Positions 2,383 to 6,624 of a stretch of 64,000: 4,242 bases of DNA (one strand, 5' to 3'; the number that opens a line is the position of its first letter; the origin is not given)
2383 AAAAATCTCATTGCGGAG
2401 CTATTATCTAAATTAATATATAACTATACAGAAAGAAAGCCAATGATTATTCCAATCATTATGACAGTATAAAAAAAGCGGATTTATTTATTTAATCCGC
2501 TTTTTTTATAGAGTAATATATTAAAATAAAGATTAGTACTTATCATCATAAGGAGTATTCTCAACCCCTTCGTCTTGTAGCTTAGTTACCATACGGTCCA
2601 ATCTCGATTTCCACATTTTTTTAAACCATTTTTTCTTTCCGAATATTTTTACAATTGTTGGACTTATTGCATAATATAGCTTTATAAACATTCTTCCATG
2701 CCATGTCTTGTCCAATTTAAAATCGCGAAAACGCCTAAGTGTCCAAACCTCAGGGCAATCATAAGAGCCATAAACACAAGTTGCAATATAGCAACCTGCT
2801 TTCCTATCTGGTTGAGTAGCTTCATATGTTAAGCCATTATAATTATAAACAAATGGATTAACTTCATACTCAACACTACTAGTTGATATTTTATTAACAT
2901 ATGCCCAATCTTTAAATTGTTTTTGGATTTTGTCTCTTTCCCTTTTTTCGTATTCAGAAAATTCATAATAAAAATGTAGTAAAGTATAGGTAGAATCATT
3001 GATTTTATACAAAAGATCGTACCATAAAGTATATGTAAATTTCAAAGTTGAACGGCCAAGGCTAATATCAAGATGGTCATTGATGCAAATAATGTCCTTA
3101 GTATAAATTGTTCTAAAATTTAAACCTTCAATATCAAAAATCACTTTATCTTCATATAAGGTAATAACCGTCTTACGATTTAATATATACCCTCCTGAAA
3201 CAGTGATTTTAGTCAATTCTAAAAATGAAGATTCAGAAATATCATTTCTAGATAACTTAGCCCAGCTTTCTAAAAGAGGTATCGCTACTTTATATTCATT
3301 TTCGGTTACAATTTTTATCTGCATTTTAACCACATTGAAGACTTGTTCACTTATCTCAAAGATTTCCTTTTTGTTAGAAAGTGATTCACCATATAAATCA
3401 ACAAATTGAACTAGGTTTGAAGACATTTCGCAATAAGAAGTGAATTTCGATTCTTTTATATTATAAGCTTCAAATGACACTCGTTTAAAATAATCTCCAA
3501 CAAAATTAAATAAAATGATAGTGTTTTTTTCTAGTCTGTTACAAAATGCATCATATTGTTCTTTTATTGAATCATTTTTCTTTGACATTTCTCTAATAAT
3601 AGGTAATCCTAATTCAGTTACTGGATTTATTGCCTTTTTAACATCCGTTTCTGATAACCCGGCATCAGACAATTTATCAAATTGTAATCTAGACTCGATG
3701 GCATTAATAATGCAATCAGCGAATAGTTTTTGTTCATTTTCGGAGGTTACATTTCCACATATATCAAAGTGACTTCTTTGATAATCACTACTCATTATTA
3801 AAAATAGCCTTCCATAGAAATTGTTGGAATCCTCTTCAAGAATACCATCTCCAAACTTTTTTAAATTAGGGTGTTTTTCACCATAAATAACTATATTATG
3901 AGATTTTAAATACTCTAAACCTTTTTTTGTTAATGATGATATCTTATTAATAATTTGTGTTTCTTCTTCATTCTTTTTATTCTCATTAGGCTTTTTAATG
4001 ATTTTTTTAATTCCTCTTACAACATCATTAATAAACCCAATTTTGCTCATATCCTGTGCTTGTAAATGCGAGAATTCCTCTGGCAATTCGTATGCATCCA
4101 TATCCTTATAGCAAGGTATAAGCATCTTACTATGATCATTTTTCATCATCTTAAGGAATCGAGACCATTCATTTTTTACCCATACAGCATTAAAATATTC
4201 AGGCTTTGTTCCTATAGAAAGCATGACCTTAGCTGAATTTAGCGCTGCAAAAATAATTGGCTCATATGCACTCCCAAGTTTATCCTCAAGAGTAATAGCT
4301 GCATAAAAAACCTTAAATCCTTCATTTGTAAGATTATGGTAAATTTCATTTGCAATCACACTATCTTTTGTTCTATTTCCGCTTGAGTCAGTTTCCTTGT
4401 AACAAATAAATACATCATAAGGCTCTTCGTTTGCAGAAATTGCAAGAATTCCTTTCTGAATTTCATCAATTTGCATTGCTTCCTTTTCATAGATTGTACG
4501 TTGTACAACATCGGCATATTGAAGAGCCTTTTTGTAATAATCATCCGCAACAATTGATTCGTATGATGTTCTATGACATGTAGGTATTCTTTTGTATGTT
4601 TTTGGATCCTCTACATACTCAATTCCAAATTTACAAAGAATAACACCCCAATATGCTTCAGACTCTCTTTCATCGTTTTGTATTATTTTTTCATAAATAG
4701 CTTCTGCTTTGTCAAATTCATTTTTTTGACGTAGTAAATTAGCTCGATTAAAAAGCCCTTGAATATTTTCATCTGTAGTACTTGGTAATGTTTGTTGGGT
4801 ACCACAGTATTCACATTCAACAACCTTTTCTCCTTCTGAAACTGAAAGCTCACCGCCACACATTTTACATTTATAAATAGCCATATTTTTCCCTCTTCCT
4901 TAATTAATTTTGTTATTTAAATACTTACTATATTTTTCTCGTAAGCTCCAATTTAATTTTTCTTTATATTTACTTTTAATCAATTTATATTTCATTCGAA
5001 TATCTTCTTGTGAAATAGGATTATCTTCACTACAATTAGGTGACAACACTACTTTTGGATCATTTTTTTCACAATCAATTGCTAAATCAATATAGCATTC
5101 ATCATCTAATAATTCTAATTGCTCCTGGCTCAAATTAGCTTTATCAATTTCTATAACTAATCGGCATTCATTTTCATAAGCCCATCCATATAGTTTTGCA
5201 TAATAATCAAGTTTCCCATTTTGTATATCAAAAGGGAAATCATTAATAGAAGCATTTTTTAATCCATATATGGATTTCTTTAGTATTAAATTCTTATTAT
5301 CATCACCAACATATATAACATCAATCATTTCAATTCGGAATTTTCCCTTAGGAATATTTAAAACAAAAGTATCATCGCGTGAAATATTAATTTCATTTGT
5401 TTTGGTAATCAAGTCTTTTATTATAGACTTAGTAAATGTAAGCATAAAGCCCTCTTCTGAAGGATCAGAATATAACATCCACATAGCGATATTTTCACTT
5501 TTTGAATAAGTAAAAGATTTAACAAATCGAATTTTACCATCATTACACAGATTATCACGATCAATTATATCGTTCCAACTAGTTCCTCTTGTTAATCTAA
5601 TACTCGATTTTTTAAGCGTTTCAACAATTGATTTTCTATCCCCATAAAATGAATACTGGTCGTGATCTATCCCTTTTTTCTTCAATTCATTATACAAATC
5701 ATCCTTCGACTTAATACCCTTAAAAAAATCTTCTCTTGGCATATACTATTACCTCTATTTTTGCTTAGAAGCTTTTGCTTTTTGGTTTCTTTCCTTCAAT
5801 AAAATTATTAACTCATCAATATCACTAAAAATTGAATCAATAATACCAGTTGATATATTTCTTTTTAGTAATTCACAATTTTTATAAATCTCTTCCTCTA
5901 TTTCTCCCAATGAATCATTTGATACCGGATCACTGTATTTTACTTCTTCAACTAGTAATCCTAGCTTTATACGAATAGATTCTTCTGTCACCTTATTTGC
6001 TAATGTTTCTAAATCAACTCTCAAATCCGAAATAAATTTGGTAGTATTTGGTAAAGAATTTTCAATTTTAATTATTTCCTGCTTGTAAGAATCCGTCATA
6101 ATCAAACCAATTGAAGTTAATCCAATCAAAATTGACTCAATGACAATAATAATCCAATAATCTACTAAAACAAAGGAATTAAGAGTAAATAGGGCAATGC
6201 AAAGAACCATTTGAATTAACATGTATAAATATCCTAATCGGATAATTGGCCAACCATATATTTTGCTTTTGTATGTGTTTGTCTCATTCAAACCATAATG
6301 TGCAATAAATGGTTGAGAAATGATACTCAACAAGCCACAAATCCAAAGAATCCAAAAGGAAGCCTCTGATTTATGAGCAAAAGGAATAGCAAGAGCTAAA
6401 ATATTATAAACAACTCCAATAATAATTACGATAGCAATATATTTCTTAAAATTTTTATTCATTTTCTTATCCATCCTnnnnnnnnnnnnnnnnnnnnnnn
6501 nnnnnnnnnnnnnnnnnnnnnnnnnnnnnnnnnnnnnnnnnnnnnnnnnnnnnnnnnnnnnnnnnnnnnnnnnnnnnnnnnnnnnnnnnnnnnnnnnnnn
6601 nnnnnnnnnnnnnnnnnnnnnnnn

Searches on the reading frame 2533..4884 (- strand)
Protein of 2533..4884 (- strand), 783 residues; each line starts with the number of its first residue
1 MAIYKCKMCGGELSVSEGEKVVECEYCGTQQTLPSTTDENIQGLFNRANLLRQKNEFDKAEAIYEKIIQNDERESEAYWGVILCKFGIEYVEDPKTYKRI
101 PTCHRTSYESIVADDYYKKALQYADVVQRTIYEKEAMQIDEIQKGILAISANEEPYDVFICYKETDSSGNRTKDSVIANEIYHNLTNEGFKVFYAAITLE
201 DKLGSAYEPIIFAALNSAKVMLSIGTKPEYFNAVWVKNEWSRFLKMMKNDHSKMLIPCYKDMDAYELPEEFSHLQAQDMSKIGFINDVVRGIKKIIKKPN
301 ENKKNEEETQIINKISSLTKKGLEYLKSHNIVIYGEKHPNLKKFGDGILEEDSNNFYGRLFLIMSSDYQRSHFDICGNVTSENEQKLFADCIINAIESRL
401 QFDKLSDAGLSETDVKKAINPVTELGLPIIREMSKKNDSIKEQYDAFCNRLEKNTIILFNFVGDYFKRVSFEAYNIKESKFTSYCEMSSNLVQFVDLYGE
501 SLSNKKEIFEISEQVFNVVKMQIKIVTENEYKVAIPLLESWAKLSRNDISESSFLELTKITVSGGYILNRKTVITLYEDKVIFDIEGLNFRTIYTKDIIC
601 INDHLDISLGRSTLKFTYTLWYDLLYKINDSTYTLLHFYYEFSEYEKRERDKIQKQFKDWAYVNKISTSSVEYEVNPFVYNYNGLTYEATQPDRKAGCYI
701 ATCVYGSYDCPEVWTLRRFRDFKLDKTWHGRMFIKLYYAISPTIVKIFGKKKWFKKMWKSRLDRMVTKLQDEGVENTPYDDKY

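Call 5: search_protein_families(library=pfam, proteins=[window:2533-4884:-], max_evalue=0.01)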
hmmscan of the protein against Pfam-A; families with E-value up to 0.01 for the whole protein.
window:2533-4884:- (783 aa): 4 families
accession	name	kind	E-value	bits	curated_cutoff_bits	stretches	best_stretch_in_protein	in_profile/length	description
PF13676.11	TIR_2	-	2.7e-10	41.2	28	1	158-281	1-110/122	TIR domain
PF07719.23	TPR_2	-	0.0011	19.3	27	1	43-71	3-31/34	Tetratricopeptide repeat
PF00515.34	TPR_1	-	0.0011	19.2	27.8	1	43-71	3-31/34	Tetratricopeptide repeat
PF13181.12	TPR_8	-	0.0036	17.8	25.7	0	43-72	3-32/34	Tetratricopeptide repeat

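Call 6: search_protein_families(library=padloc, proteins=[window:2533-4884:-], max_evalue=0.01)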
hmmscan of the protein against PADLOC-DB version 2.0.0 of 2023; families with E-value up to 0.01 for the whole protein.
window:2533-4884:- (783 aa): 0 families

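Call 50: search_solved_structures(query=window:2533-4884:-, max_evalue=0.01, show_alignments=2)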
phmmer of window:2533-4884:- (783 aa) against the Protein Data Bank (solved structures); distinct sequences matched with E-value up to 0.01: 0.

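Call 51: search_protein_families(library=ncbifam, proteins=[window:2533-4884:-], max_evalue=0.01)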
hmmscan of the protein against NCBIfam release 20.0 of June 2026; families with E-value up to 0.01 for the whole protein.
window:2533-4884:- (783 aa): 2 families
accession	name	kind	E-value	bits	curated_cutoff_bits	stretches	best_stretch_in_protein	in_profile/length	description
NF041770.1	CFI_box_CTERM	domain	1.8e-20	72.5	40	1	698-766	1-69/69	CFI-box-CTERM domain-containing protein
NF058526.1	Thoeris_type3_ThcB4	equivalog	0.00022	20.2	220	1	158-242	130-204/375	Thoeris type III anti-phage system protein ThcB4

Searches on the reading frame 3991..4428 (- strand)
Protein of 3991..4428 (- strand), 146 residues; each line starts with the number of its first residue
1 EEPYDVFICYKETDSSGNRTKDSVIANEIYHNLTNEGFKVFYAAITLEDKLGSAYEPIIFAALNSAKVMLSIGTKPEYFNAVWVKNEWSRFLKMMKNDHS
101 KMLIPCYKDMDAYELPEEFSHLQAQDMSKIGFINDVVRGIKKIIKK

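Call 69: search_solved_structures(query=window:3991-4428:-, max_evalue=1, show_alignments=3)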
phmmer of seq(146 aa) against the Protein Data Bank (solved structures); distinct sequences matched with E-value up to 1: 2.
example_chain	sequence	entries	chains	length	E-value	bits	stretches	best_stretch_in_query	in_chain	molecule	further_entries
7ylf_A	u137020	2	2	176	0.0024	21.5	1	2-123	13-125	Toll-like receptor 15 | Toll-like receptor 2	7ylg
7uxr_A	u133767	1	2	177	0.024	18.2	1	17-142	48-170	TIR domain protein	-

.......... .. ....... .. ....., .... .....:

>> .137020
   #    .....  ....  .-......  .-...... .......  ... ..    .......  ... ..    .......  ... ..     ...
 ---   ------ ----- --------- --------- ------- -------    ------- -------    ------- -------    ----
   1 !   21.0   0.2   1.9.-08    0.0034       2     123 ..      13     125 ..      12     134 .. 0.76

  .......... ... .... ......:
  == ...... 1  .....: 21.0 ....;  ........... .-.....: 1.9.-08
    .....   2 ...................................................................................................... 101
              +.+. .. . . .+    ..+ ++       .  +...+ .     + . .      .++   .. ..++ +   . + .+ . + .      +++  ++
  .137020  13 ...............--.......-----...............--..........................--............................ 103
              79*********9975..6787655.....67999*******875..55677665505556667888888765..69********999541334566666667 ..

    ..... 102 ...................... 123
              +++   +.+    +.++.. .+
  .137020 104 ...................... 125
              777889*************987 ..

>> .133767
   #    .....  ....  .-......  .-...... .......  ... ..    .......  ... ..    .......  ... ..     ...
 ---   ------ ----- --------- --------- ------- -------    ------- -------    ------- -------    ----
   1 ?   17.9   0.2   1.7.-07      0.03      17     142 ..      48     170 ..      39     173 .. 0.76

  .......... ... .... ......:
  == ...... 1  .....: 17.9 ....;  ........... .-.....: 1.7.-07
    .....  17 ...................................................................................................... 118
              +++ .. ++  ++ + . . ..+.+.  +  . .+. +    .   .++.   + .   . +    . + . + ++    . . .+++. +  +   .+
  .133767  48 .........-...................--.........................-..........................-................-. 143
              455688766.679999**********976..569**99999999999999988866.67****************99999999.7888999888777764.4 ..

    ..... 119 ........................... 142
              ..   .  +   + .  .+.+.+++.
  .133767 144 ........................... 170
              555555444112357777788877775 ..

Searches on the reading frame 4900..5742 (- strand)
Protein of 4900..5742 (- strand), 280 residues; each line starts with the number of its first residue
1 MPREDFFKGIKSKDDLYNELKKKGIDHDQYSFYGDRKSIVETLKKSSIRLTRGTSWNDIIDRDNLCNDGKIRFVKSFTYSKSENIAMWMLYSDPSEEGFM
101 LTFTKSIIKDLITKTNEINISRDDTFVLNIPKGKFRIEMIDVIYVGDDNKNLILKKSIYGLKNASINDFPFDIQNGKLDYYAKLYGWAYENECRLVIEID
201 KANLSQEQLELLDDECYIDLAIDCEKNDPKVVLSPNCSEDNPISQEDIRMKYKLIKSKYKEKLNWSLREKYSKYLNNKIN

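Call 5: search_protein_families(library=pfam, proteins=[window:4900-5742:-], max_evalue=0.01)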
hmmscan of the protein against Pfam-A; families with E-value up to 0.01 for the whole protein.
window:4900-5742:- (280 aa): 1 family
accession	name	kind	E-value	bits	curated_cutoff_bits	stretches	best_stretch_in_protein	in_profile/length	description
PF11185.13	DUF2971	-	9.2e-08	33.8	22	1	87-195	1-89/89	Protein of unknown function (DUF2971)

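Call 6: search_protein_families(library=padloc, proteins=[window:4900-5742:-], max_evalue=0.01)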
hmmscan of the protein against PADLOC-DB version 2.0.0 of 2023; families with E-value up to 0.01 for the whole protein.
window:4900-5742:- (280 aa): 0 families

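Call 51: search_protein_families(library=ncbifam, proteins=[window:4900-5742:-], max_evalue=0.01)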
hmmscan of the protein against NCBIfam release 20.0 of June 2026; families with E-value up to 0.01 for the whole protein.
window:4900-5742:- (280 aa): 0 families

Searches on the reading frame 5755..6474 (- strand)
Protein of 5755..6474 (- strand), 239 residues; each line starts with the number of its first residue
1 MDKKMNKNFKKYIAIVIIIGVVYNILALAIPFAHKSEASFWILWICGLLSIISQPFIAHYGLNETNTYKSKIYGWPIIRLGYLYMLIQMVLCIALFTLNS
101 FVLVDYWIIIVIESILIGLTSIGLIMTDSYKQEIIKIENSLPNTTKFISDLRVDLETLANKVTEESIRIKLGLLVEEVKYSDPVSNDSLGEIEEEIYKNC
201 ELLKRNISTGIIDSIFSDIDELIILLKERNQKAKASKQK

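Call 5: search_protein_families(library=pfam, proteins=[window:5755-6474:-], max_evalue=0.01)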
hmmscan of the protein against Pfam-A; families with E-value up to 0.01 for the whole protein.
window:5755-6474:- (239 aa): 1 family
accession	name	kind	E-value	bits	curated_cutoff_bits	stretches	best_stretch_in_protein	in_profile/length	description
PF00335.26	Tetraspanin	-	0.00014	22.1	32.1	1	41-144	10-119/225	Tetraspanin family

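Call 6: search_protein_families(library=padloc, proteins=[window:5755-6474:-], max_evalue=0.01)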
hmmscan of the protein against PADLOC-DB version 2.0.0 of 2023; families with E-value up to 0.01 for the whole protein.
window:5755-6474:- (239 aa): 0 families

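Call 29: find_encoding_contigs(protein=window:5755-6474:-, flank=4000, max_places=10)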
Protein window:5755-6474:- (239 aa): no gene with exactly this product is on record in the collection.

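Call 51: search_protein_families(library=ncbifam, proteins=[window:5755-6474:-], max_evalue=0.01)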
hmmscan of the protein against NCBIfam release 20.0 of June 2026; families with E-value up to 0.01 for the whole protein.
window:5755-6474:- (239 aa): 0 families
